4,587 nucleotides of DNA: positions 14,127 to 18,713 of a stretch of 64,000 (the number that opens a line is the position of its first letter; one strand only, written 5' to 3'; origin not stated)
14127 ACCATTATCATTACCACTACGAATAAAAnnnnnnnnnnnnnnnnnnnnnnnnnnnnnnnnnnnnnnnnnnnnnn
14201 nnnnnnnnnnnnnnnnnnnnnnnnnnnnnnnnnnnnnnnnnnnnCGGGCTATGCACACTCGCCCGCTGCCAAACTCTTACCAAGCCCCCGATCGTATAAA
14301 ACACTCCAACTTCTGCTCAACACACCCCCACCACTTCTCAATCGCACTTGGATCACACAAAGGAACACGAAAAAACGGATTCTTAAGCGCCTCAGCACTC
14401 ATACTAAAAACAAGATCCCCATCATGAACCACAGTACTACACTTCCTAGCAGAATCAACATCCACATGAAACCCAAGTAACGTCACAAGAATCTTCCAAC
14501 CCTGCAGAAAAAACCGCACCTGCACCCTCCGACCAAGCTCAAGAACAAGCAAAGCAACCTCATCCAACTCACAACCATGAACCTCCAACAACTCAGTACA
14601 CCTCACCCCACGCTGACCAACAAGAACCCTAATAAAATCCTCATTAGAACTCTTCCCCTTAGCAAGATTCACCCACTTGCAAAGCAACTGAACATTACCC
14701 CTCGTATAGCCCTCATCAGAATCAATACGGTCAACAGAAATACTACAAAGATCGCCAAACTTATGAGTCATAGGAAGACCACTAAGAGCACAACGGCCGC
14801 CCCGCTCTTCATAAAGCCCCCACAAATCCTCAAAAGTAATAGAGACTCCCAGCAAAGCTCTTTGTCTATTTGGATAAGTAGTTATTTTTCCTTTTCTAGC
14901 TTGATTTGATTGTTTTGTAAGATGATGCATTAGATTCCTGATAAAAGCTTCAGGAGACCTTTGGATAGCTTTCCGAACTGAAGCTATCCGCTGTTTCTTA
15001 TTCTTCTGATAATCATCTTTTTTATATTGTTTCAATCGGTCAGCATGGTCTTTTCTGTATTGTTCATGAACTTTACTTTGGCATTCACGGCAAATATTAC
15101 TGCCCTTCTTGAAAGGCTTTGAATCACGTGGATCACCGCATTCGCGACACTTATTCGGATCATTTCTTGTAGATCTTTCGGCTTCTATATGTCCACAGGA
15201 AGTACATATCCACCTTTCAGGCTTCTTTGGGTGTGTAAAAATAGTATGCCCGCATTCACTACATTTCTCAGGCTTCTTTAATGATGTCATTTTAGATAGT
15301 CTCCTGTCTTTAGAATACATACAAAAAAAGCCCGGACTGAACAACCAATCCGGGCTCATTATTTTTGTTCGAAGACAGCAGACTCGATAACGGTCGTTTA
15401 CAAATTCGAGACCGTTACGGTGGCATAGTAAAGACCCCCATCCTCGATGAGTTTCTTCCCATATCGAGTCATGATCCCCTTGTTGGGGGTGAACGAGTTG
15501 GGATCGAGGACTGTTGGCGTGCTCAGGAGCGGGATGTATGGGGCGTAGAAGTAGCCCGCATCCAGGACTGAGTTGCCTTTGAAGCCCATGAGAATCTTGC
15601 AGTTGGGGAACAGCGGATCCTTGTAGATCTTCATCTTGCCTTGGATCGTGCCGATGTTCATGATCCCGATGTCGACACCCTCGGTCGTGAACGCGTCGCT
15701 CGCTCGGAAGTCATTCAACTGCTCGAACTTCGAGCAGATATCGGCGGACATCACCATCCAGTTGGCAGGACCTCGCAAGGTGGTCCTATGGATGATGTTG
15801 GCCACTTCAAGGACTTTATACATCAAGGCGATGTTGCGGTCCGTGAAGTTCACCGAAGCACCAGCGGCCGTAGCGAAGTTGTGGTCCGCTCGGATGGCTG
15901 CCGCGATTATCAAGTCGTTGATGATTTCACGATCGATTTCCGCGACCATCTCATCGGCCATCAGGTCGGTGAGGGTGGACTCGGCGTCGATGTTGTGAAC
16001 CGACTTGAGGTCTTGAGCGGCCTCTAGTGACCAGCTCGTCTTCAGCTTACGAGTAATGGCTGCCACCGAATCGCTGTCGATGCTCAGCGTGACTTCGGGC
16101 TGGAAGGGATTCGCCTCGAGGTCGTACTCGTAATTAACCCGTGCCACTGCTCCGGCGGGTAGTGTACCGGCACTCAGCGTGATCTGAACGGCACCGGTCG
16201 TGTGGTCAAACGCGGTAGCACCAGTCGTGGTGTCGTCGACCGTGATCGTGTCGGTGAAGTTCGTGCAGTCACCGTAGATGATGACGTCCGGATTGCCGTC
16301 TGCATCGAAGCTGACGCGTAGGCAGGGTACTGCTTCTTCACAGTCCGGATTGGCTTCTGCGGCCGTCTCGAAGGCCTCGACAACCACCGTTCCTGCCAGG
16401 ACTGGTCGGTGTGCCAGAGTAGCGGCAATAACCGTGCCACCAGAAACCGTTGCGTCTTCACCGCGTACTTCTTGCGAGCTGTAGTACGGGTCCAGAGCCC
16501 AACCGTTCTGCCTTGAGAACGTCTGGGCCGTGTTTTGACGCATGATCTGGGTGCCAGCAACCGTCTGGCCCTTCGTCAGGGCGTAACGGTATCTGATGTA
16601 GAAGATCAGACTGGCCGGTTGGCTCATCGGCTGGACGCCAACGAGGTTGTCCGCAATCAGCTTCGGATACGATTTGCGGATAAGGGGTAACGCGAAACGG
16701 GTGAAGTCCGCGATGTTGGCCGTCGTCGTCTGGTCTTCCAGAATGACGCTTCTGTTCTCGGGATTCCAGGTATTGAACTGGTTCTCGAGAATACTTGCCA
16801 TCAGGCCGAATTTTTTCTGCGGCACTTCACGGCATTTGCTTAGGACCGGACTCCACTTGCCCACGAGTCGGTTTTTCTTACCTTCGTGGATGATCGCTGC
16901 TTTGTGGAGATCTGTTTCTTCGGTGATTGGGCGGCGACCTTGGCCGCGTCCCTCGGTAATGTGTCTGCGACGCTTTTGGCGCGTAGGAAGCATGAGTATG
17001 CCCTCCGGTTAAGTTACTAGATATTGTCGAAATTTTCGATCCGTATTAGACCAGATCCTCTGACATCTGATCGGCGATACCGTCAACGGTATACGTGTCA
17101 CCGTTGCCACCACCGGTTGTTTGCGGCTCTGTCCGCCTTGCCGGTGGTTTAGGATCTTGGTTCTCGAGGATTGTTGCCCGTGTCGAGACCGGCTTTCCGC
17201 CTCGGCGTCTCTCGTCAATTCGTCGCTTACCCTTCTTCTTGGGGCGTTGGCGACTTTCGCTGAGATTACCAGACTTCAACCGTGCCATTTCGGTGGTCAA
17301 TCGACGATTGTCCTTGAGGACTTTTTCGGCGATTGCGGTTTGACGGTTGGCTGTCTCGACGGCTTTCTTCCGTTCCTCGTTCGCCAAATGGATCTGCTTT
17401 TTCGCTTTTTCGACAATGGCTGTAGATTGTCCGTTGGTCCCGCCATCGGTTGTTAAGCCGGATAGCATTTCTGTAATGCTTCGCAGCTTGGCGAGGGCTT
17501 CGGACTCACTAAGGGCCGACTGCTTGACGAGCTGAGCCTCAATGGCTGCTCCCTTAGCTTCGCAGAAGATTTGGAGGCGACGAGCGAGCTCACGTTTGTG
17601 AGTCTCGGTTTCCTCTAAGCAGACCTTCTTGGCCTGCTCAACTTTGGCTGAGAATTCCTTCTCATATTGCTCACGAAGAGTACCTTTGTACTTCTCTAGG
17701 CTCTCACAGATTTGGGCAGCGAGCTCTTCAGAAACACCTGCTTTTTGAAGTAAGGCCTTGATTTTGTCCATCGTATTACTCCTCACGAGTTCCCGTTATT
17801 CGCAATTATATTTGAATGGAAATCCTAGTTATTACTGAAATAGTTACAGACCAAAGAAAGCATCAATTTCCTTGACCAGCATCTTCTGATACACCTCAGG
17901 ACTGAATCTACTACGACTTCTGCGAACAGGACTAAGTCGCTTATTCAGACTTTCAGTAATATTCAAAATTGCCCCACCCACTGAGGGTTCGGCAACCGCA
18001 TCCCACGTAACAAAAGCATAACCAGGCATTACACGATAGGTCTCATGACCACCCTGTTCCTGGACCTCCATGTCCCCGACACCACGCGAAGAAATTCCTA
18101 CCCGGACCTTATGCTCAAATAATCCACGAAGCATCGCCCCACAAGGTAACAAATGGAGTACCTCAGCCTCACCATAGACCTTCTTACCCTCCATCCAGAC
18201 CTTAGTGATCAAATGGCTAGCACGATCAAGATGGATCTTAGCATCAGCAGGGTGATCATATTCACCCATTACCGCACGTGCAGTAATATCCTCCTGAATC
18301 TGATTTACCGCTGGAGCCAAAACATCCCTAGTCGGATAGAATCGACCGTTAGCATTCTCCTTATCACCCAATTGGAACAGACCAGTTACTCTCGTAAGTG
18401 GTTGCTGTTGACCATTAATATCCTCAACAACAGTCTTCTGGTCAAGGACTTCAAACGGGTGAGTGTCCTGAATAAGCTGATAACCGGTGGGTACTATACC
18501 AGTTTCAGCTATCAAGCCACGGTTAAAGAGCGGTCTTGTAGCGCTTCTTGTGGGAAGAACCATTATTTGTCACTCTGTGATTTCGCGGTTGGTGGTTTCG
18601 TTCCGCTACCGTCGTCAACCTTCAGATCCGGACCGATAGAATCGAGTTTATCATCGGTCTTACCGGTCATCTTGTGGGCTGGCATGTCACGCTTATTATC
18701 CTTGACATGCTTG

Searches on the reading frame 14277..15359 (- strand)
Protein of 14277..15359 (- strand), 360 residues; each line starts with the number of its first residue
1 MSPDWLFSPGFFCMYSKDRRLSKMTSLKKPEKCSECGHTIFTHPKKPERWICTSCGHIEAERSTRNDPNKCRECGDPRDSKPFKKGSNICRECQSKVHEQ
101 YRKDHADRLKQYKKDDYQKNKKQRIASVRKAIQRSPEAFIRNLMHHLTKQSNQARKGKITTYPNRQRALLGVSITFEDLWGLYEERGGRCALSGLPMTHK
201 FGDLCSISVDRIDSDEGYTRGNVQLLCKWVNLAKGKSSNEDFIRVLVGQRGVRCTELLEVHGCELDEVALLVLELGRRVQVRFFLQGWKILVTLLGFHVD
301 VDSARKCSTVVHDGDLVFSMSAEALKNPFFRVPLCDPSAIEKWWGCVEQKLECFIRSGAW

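Call 70: search_protein_families(library=pfam, proteins=[window:14277-15359:-], max_evalue=0.001)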
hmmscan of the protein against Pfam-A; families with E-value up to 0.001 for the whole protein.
window:14277-15359:- (360 aa): 1 family
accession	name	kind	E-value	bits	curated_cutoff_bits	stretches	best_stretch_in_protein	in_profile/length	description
PF08271.17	Zn_Ribbon_TF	-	1.3e-05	25.1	29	0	32-63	2-33/43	TFIIB zinc-binding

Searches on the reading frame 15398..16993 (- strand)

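Call 70: search_protein_families(library=pfam, proteins=[window:15398-16993:-], max_evalue=0.001)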
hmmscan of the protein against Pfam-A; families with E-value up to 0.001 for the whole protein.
window:15398-16993:- (531 aa): 1 family
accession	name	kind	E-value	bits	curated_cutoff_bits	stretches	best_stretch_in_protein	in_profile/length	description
PF07068.17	Gp23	-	8.5e-81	272.7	24.4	1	94-512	1-347/376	Major capsid protein Gp23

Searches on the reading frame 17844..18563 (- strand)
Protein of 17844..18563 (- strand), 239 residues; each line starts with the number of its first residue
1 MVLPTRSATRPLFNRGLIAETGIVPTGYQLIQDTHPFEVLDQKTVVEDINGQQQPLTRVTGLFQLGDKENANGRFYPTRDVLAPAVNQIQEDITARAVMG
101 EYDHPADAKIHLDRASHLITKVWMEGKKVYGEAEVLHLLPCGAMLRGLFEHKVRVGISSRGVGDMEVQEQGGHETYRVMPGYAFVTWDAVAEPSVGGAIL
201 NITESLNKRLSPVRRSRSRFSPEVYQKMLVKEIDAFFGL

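Call 70: search_protein_families(library=pfam, proteins=[window:17844-18563:-], max_evalue=0.001)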
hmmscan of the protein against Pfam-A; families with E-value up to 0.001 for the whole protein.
window:17844-18563:- (239 aa): 1 family
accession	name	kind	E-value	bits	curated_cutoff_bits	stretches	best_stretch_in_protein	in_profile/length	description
PF03420.18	Peptidase_S77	-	3.8e-18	66.1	27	1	35-200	15-188/198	Prohead core protein serine protease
